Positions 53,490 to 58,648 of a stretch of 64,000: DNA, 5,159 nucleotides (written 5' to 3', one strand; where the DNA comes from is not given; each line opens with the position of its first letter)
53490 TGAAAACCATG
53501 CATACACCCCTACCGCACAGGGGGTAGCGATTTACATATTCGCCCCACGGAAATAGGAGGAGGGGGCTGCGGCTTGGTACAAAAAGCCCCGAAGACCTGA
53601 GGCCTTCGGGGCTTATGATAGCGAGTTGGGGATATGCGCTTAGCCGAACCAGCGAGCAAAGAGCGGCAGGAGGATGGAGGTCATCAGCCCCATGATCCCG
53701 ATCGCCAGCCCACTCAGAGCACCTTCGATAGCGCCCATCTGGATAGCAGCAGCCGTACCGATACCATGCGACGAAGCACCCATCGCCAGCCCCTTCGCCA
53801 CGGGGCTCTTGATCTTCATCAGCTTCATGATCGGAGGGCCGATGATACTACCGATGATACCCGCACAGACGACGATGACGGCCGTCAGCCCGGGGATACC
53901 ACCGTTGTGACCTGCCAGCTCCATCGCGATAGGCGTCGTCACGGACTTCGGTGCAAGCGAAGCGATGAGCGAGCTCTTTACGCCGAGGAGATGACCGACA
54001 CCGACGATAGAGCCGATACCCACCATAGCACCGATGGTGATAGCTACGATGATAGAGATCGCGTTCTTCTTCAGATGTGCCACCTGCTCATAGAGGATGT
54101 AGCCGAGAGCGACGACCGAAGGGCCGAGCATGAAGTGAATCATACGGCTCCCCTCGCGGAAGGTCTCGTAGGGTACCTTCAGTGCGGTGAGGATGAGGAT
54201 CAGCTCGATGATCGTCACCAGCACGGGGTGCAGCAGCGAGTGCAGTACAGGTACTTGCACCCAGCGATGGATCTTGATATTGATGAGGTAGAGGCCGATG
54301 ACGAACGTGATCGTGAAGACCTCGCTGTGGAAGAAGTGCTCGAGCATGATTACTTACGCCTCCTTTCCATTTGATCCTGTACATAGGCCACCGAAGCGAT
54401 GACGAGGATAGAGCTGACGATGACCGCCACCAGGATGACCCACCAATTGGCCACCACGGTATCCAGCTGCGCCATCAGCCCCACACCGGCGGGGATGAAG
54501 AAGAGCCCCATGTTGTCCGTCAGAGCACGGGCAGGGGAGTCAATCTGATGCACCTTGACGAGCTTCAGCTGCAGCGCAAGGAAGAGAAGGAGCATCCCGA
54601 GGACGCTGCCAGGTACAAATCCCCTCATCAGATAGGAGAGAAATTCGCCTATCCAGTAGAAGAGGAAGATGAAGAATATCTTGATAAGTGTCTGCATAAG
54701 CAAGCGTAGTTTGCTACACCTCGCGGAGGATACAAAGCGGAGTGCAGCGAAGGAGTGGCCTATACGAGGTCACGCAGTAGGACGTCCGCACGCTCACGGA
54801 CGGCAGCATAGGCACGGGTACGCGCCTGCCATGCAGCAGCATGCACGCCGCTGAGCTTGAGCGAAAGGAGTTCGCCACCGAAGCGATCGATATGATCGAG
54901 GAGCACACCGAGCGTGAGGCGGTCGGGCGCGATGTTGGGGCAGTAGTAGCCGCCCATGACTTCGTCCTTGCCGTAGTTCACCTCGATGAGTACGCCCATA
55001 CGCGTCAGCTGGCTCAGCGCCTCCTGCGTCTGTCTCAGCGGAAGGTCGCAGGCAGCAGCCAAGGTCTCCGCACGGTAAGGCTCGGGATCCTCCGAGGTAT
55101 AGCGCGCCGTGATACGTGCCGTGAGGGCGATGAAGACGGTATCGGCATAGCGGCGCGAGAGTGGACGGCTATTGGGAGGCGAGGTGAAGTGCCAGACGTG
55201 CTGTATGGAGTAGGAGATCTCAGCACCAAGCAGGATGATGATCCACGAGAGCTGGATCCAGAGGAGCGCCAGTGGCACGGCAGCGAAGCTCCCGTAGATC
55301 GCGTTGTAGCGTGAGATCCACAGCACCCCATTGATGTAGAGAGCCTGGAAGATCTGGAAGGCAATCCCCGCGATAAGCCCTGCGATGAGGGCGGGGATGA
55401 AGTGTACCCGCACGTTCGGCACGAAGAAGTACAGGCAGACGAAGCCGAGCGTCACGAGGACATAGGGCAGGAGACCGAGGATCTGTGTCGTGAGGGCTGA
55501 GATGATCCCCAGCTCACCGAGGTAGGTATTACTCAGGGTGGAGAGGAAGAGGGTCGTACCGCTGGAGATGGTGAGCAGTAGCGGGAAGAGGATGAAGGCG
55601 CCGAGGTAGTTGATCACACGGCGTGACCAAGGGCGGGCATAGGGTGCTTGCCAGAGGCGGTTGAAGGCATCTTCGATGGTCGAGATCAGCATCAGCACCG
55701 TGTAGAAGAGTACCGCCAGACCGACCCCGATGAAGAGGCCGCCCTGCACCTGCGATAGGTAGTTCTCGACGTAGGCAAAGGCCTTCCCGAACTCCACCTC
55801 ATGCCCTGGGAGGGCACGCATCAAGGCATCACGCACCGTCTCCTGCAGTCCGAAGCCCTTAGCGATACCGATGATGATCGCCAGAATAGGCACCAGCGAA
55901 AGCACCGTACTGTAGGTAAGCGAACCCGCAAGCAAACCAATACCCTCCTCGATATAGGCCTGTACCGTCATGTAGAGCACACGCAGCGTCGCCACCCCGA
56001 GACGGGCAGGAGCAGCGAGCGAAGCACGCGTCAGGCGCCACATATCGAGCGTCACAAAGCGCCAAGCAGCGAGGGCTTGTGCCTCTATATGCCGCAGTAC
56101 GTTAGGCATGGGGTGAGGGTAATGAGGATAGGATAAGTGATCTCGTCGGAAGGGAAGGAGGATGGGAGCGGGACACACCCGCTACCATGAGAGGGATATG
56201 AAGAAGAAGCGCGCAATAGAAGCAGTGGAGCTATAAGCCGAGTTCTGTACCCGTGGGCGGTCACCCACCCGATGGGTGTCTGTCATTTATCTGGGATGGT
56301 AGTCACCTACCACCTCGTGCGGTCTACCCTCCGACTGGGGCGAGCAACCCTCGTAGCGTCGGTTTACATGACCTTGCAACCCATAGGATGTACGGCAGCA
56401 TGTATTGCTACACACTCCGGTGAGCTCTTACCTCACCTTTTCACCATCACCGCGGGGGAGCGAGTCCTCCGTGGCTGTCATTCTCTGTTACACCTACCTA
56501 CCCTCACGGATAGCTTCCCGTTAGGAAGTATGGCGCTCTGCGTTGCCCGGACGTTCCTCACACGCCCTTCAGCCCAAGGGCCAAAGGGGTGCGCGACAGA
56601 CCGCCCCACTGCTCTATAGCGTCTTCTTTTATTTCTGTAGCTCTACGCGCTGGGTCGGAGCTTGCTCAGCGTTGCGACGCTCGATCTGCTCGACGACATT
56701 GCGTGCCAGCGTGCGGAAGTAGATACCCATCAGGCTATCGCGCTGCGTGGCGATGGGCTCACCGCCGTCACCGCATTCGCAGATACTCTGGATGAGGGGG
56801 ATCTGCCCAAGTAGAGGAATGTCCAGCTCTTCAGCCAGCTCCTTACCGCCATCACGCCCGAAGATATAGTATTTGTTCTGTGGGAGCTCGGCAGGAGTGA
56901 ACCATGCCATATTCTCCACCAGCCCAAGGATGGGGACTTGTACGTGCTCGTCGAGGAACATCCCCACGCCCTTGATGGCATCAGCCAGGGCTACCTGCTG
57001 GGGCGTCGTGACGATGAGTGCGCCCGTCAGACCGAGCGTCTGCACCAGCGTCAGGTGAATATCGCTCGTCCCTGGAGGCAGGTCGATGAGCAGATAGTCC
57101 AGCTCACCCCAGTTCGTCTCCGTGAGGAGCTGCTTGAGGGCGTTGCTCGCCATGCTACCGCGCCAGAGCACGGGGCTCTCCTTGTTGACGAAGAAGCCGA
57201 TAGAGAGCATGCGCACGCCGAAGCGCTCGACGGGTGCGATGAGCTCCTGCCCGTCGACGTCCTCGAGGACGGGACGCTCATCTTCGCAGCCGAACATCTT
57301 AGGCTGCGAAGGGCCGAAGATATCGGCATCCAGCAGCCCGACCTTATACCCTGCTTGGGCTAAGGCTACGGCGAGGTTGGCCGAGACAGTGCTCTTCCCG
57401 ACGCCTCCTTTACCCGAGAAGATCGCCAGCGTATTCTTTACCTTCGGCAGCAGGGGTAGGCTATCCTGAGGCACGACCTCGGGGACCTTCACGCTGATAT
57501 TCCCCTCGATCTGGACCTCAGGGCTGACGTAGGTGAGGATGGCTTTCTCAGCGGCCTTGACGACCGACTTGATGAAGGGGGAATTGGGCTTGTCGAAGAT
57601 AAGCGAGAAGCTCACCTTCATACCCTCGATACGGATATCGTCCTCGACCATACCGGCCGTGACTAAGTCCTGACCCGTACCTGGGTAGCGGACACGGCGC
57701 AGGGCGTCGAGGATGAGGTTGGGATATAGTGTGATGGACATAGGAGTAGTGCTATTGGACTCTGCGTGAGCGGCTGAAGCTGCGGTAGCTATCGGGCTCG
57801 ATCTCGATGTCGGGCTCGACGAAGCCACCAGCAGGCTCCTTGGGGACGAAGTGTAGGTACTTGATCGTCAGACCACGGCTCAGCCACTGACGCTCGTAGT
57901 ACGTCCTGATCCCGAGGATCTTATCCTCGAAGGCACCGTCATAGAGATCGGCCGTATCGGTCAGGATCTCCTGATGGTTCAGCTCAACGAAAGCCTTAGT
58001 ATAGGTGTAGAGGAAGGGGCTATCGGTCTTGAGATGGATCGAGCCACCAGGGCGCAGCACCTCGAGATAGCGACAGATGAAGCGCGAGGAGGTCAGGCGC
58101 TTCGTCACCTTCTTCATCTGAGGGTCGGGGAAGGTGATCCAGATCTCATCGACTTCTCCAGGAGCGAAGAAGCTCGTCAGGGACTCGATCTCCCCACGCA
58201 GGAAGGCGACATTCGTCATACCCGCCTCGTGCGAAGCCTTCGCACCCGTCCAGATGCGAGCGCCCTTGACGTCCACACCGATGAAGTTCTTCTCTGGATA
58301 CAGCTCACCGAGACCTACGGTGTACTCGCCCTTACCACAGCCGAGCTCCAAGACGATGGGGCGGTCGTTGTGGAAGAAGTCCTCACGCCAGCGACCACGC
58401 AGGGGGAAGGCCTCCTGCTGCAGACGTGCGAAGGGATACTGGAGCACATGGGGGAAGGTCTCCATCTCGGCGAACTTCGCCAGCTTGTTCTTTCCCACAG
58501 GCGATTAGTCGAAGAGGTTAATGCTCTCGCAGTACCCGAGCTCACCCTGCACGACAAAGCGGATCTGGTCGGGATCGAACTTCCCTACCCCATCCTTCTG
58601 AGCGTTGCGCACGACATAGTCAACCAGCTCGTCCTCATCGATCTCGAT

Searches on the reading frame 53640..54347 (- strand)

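Call 81: search_protein_families(library=pfam, max_evalue=0.00001, proteins=[window:53640-54347:-])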
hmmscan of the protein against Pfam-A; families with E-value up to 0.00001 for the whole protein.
window:53640-54347:- (235 aa): 1 family
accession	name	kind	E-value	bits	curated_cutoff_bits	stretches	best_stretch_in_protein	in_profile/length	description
PF04172.21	LrgB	-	4.6e-73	245.6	25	1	19-233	4-214/214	LrgB-like family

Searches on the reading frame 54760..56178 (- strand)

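Call 81: search_protein_families(library=pfam, max_evalue=0.00001, proteins=[window:54760-56178:-])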
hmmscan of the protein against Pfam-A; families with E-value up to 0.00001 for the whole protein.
window:54760-56178:- (472 aa): 1 family
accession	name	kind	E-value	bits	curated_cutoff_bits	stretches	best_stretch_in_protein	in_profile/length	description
PF03631.20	Virul_fac_BrkB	-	2.6e-48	165.4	33.7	1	79-327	4-257/259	Virulence factor BrkB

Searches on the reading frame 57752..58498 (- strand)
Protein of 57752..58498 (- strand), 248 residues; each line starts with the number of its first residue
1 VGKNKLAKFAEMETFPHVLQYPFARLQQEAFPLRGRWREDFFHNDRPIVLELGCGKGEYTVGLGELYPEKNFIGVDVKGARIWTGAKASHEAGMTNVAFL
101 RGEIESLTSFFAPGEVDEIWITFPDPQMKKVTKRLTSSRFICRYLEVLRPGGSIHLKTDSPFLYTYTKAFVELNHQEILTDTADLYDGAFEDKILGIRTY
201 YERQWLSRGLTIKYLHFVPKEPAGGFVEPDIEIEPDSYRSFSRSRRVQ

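Call 81: search_protein_families(library=pfam, max_evalue=0.00001, proteins=[window:57752-58498:-])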
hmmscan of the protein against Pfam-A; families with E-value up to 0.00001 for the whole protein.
window:57752-58498:- (248 aa): 3 families
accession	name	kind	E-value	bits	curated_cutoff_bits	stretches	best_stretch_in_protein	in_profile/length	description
PF02390.23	Methyltransf_4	-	2.6e-30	105.6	24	1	45-213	1-171/173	Putative methyltransferase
PF13847.12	Methyltransf_31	-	3.7e-09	36.8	27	1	48-121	6-80/145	Methyltransferase domain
PF13649.12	Methyltransf_25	-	4.7e-09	37.3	27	1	49-152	1-97/97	Methyltransferase domain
